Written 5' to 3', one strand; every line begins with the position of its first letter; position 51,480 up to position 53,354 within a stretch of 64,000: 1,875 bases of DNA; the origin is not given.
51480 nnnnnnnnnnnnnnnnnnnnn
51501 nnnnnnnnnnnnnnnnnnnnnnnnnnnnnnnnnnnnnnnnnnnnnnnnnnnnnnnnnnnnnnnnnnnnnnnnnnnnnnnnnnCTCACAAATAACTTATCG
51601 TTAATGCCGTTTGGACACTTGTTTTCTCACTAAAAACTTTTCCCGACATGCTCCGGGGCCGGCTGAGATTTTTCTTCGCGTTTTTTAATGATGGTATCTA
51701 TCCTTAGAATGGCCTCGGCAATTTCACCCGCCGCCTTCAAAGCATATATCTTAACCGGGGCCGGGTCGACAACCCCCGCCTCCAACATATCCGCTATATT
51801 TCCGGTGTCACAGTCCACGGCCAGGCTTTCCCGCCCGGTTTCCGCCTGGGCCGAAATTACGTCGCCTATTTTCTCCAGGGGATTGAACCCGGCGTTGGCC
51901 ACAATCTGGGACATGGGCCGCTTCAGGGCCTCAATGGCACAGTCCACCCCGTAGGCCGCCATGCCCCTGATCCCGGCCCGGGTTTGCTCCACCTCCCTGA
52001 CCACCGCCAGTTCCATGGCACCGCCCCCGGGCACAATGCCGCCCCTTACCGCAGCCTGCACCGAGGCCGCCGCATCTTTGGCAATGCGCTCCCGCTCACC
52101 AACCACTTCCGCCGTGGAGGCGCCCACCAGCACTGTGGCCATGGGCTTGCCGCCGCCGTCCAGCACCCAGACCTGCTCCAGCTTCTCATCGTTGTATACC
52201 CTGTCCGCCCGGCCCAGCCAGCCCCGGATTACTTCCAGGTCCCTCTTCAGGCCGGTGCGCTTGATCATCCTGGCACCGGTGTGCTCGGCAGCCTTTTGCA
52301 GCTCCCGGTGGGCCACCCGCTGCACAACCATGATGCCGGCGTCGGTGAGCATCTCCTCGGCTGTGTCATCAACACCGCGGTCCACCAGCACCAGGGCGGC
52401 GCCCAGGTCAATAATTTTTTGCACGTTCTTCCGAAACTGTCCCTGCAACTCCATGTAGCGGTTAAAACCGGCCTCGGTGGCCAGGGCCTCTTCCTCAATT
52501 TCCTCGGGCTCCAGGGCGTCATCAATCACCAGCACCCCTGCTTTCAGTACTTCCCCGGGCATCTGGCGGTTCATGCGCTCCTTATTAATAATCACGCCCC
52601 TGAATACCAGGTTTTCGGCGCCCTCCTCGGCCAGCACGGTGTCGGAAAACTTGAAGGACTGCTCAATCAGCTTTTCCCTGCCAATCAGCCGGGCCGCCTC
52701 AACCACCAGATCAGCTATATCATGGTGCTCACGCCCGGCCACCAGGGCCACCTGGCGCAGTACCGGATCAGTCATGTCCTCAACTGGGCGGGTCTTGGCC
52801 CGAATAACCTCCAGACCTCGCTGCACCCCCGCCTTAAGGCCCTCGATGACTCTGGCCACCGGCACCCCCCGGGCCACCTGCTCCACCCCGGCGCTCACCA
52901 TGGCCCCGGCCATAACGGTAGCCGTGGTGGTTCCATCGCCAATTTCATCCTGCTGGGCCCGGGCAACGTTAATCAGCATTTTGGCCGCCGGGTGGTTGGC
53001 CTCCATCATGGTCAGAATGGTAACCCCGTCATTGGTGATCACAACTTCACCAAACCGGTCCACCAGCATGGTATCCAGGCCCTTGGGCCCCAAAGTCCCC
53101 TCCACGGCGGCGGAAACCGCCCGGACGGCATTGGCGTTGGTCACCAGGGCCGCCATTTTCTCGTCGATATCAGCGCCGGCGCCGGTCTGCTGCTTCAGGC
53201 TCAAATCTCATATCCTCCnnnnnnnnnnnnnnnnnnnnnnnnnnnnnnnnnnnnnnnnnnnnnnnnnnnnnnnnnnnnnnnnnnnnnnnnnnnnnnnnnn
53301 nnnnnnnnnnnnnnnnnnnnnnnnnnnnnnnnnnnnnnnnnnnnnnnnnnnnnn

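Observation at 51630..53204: Archaeal-type (thermosome-like) chaperonin embedded between hrcA and grpE in the CIRCE-controlled dnaK operon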

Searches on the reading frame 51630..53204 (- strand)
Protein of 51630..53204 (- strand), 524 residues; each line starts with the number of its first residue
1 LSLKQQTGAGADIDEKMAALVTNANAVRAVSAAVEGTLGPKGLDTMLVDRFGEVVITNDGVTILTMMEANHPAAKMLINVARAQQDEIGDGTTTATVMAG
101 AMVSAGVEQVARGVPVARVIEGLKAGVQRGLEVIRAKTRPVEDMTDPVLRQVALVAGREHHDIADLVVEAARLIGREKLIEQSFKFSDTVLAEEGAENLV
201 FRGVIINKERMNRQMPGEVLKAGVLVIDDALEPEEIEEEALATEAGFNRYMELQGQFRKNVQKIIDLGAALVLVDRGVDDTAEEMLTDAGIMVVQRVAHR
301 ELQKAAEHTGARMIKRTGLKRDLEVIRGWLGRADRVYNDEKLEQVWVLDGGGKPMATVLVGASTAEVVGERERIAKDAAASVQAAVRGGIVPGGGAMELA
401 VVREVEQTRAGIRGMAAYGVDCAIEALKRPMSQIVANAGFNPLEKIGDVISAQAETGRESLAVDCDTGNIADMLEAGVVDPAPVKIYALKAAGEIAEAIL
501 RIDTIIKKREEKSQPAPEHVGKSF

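Call 3: search_protein_families(library=pfam, proteins=[window:51630-53204:-])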
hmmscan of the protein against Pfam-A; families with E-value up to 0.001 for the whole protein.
window:51630-53204:- (524 aa): 1 family
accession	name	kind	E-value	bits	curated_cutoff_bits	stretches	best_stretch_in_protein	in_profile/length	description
PF00118.29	Cpn60_TCP1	-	1.2e-107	361.1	34.3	1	31-509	2-489/490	TCP-1/cpn60 chaperonin family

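Call 4: search_protein_families(library=ncbifam, proteins=[window:51630-53204:-])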
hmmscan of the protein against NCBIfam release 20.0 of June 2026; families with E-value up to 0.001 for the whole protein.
window:51630-53204:- (524 aa): 19 families
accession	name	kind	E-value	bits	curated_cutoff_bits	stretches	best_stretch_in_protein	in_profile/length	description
NF041082.2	thermosome_alpha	equivalog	2.6e-88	297.1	450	1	18-507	17-517/519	thermosome subunit alpha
TIGR02339.1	thermosome_arch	subfamily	4.3e-88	296.3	671.1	1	18-507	16-519/521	thermosome subunit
NF041083.2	thermosome_beta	equivalog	6.4e-88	296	400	1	17-507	16-518/520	thermosome subunit beta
TIGR02340.1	chap_CCT_alpha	equivalog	6.9e-64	216.5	800.2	1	21-514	15-535/536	T-complex protein 1 subunit alpha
TIGR02343.1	chap_CCT_epsi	equivalog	3.1e-61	207.6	710.5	1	18-508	27-531/532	T-complex protein 1 subunit epsilon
TIGR02344.1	chap_CCT_gamma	equivalog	7.6e-59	199.6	553.45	1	19-507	17-521/526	T-complex protein 1 subunit gamma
TIGR02345.1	chap_CCT_eta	equivalog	8.8e-54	182.7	669.2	2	10-144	10-143/523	T-complex protein 1 subunit eta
NF009487.0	PRK12849.1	subfamily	6.9e-53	179.7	352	2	324-519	346-533/543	chaperonin GroEL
TIGR02342.1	chap_CCT_delta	equivalog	2.4e-51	174.8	695.35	1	21-507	12-515/517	T-complex protein 1 subunit delta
NF000592.1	PRK00013.1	subfamily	5e-47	160.6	397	2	24-187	15-182/524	chaperonin GroEL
TIGR02346.1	chap_CCT_theta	equivalog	5.4e-46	157.1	455.9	1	17-507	17-518/531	T-complex protein 1 subunit theta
TIGR02348.1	GroEL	equivalog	5.5e-45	153.8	582.1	2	25-181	16-174/526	chaperonin GroEL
TIGR02347.1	chap_CCT_zeta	equivalog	5.9e-45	153.8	587.15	1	11-508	9-525/531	T-complex protein 1 subunit zeta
NF009488.0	PRK12850.1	subfamily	1.2e-42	146.1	475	2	326-517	349-532/544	chaperonin GroEL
NF009489.0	PRK12851.1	subfamily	2.6e-42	144.9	464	2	26-180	19-175/541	chaperonin GroEL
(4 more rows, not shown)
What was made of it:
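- On Group I chaperonin (GroEL): GroEL models score 146-180 bits against cut-offs of 352-582, in two partial stretches (call 4).
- GroEL models score 150-180 bits, also below cut-off (call 4). GroEL hits are split into two partial stretches and fall below all cut-offs (call 4).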

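Call 5: search_solved_structures(query=window:51630-53204:-, show_alignments=2)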
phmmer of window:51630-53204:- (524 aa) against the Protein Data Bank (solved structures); distinct sequences matched with E-value up to 0.001: 164 (the best 60 are shown).
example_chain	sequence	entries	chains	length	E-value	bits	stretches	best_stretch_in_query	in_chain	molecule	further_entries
9rwq_N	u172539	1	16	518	2.7e-202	675.8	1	3-511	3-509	Ancestral Group II Chaperonin (ACII)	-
5x9u_A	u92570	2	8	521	1.5e-138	465.6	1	11-511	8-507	Thermosome, alpha subunit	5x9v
9rwp_A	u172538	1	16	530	7.8e-84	285.2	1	22-509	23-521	Ancestral Group II Chaperonin (ACII)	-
1a6d_A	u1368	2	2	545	9.8e-64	218.9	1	19-515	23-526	THERMOSOME (ALPHA SUBUNIT)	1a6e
1q3r_A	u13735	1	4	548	4.1e-63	216.9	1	23-512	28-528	Thermosome alpha subunit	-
5w79_A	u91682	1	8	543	5.3e-63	216.5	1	23-517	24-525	Chaperonin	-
1q3s_A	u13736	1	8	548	9.9e-63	215.6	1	23-512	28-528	Thermosome alpha subunit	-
1q2v_A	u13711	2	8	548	4.4e-62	213.5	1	23-512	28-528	Thermosome alpha subunit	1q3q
3j3x_A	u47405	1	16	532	7.1e-62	212.8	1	23-517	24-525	Chaperonin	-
3kfb_A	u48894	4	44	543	7.3e-62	212.8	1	23-517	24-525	Chaperonin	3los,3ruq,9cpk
3rus_A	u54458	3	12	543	2.7e-61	210.9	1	23-517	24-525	Chaperonin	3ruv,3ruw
7rak_U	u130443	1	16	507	3.3e-61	210.6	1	23-507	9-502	Chaperonin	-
7r9e_J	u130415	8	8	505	3.3e-61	210.6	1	23-507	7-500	Chaperonin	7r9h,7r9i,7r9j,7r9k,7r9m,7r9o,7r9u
5w74_A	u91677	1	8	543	3.5e-61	210.5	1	23-517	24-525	Chaperonin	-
3izh_A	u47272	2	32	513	5.7e-61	209.8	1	23-507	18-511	Chaperonin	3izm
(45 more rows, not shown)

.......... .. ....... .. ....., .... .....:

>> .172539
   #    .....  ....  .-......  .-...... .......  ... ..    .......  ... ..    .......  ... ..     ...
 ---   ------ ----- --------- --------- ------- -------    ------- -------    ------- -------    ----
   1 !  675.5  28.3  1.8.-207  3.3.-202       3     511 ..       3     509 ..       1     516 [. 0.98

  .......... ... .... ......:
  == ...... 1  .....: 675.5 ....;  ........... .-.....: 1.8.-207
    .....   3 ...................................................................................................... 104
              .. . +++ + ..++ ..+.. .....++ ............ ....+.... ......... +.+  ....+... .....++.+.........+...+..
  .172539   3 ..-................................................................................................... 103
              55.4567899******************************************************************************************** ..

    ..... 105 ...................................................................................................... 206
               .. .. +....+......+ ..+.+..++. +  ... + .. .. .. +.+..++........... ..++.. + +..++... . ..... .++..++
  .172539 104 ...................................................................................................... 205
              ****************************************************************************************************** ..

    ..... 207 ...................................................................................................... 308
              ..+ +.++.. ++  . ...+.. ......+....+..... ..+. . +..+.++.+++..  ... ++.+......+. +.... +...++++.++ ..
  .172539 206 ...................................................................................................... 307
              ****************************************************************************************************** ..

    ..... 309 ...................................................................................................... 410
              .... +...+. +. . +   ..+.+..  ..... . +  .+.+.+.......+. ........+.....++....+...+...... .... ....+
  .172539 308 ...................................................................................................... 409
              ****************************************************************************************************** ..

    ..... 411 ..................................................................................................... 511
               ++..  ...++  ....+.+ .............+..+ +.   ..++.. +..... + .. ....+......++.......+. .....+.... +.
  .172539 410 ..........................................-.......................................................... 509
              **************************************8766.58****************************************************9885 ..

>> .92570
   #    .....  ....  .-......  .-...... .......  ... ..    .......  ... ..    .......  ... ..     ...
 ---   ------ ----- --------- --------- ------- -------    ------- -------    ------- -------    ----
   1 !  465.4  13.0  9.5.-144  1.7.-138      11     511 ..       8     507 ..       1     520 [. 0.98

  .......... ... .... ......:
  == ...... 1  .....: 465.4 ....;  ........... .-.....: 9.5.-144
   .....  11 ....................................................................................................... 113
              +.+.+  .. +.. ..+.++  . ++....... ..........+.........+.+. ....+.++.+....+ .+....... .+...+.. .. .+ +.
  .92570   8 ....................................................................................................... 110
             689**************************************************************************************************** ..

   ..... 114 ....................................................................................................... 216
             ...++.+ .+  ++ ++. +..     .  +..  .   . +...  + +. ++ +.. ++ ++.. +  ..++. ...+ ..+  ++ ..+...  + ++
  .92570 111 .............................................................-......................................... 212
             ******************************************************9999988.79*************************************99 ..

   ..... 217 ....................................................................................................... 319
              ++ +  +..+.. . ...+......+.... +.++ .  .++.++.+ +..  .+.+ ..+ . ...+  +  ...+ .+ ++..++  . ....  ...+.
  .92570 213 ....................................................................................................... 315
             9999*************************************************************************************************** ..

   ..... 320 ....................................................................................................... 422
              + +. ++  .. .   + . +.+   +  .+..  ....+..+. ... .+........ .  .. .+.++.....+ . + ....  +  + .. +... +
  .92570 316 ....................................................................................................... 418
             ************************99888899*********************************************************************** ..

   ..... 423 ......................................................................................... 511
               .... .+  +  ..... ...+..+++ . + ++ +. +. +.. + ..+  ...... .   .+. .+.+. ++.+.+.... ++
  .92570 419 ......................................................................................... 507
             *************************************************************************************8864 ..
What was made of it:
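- On Group III chaperonin (bacterial thermosome-like): PDB scores are 466-676 bits to Group III entries against 219 bits or less to thermosomes (call 5).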

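Call 9: find_homologous_proteins(query=window:51630-53204:-, max_evalue=1e-10)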
Query window:51630-53204:- (524 aa): 7685 proteins with E <= 1e-10 among 8000 candidates; the best 120 are listed.
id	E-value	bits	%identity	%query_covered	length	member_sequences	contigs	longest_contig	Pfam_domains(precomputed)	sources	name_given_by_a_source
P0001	0.0e+0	1099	100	100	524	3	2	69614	PF00118.30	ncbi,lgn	ncbi:MAG: TCP-1/cpn60 chaperonin family protein [Bacillota bacterium]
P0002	5.7e-296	1000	91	100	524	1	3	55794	PF00118.30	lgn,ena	-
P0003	1.3e-290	982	88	100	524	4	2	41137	PF00118.30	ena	-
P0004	1.5e-257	873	79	98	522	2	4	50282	PF00118.30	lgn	-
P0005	9.6e-256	867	78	99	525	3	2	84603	PF00118.30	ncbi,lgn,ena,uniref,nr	ncbi:chaperonin [Desulfofundulus thermobenzoicus]|uniref:Chaperonin n=1 Tax=Desulfofundulus thermobe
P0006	8.4e-255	864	79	98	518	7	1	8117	PF00118.30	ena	-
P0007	2.4e-254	862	78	98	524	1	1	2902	PF00118.30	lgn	-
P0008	1.7e-253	860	78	98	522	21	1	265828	PF00118.30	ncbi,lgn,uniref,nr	ncbi:TCP-1/cpn60 chaperonin family protein [Desulfofundulus thermosubterraneus]|uniref:Chaperonin Gr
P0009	1.8e-253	859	80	98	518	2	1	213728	PF00118.30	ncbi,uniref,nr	ncbi:TCP-1/cpn60 chaperonin family protein [Desulfotomaculum copahuensis]|uniref:Chaperonin n=1 Tax=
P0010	1.9e-253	859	77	98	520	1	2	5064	PF00118.30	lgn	-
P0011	5.2e-253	858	79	98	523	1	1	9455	PF00118.30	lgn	-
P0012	6.1e-253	858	77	98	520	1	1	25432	PF00118.30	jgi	-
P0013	5.9e-252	854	77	98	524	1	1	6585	PF00118.30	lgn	-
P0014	2.9e-251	852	78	97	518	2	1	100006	PF00118.30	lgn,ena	-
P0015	3.0e-251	852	76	100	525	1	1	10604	PF00118.30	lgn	-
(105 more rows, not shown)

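Call 16: find_related_loci(query=window:51630-53204:-, collection=genome_contigs, flank=6000)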
Query window:51630-53204:- (524 aa) in genome_contigs; peptide patterns used: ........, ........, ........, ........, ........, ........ (x = any residue, [..] = any of these).
257 stretches matched a pattern; 177 encode a relative of the query (tblastn E <= 1e-3); the best 80 are kept; 80 distinct loci.
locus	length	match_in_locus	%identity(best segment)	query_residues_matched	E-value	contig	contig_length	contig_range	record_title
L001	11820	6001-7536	76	1-512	0e+0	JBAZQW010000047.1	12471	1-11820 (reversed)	MAG: Desulfotomaculaceae bacterium isolate SO_2017_SWC_8 scaffold_4365_c1_LP-4_2017, whole genome shotgun sequence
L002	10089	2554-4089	75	1-512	0e+0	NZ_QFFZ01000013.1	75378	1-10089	Pelotomaculum propionicicum strain MGP Pmgp_13, whole genome shotgun sequence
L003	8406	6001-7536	75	1-512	0e+0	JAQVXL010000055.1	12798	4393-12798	MAG: Desulfotomaculaceae bacterium isolate STF2_125 NODE_13911_length_12798_cov_8.266435_Sandtown_F2, whole genome shotg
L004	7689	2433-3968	75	1-512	0e+0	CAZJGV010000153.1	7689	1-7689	MAG TPA_asm: uncultured Pelotomaculum sp. isolate SRP263991_co4_160 genome assembly, contig: NODE_15657_length_7689_cov_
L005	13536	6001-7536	75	1-512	0e+0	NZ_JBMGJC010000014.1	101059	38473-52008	Pelotomaculum propionicicum strain C1 NODE_157_length_101059_cov_14.543693, whole genome shotgun sequence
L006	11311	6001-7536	75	1-512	0e+0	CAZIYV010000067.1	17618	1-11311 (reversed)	MAG TPA_asm: uncultured Pelotomaculum sp. isolate SRP302447_co2_772 genome assembly, contig: NODE_8969_length_17618_cov_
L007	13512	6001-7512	76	1-504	0e+0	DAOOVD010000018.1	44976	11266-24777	MAG TPA_asm: Bacillota bacterium isolate AMR_MDS_2450 NODE_525_length_44976_cov_6.295029, whole genome shotgun sequence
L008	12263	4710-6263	73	1-518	0e+0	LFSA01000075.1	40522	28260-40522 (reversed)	MAG: Pelotomaculum sp. DTU098 scaffold5624, whole genome shotgun sequence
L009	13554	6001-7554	73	1-518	0e+0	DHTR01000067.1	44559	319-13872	MAG TPA_asm: Pelotomaculum sp. UBA5255 UBA5255_contig_8180, whole genome shotgun sequence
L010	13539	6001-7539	75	1-512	0e+0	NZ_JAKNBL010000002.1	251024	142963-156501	Pelotomaculum terephthalicicum JT 2, whole genome shotgun sequence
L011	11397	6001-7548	73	1-516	0e+0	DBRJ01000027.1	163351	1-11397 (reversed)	MAG TPA_asm: Pelotomaculum sp. UBA1371 UBA1371_contig_578, whole genome shotgun sequence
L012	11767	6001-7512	74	1-504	0e+0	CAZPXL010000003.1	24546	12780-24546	MAG TPA_asm: uncultured Eubacteriales bacterium isolate SRP192927_co3_627 genome assembly, contig: NODE_4083_length_2454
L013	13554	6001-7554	73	1-518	0e+0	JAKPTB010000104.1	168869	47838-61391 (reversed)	MAG: Bacillota bacterium isolate JPNA_metabat.60 k141_1571268, whole genome shotgun sequence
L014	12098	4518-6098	72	1-524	0e+0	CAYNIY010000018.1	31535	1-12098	MAG TPA_asm: uncultured Eubacteriales bacterium isolate SRP192927_co7_89 genome assembly, contig: NODE_2265_length_31535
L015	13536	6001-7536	78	1-512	0e+0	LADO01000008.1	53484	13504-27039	MAG: Peptococcaceae bacterium BRH_c4b BRHa_1003728, whole genome shotgun sequence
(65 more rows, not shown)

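Call 26: search_protein_representatives(protein=window:51630-53204:-)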
Query: 524 residues. Proteins with E-value up to 0.001 (for the whole library): 13969; up to 1e-10: 5229; up to 1e-30: 385. The best 150 are listed.
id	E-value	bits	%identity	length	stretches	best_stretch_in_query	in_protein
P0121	6.3e-216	734.0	69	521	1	1-513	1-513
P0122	1.7e-176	603.9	67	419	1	1-419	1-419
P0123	1.8e-161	554.4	51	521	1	11-515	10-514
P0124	6.5e-161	552.6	49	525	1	10-512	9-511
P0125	2.2e-153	527.8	52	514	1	15-509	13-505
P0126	8.0e-148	509.4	49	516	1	11-511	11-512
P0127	8.9e-145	499.4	49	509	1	15-512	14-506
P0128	2.0e-142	491.6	48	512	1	11-511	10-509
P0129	3.5e-141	487.5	66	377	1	149-511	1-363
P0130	6.1e-141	486.7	49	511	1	11-510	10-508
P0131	2.1e-139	481.7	45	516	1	7-511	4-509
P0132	2.9e-136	471.3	45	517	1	15-510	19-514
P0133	5.5e-134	463.8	46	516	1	12-510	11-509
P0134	1.2e-133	462.7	48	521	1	11-511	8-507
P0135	1.1e-130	453.0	46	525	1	13-514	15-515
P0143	2.6e-108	379.2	40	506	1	14-510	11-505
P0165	1.4e-68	248.2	33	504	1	20-507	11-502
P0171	1.3e-62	228.5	33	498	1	21-510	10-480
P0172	4.6e-60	220.1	34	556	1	22-508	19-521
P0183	4.5e-55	203.6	31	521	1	17-506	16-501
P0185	5.4e-55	203.4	33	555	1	19-512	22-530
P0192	2.4e-54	201.2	30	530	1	19-513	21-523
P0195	5.0e-54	200.2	31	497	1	19-506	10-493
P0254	2.9e-45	171.3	33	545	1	17-507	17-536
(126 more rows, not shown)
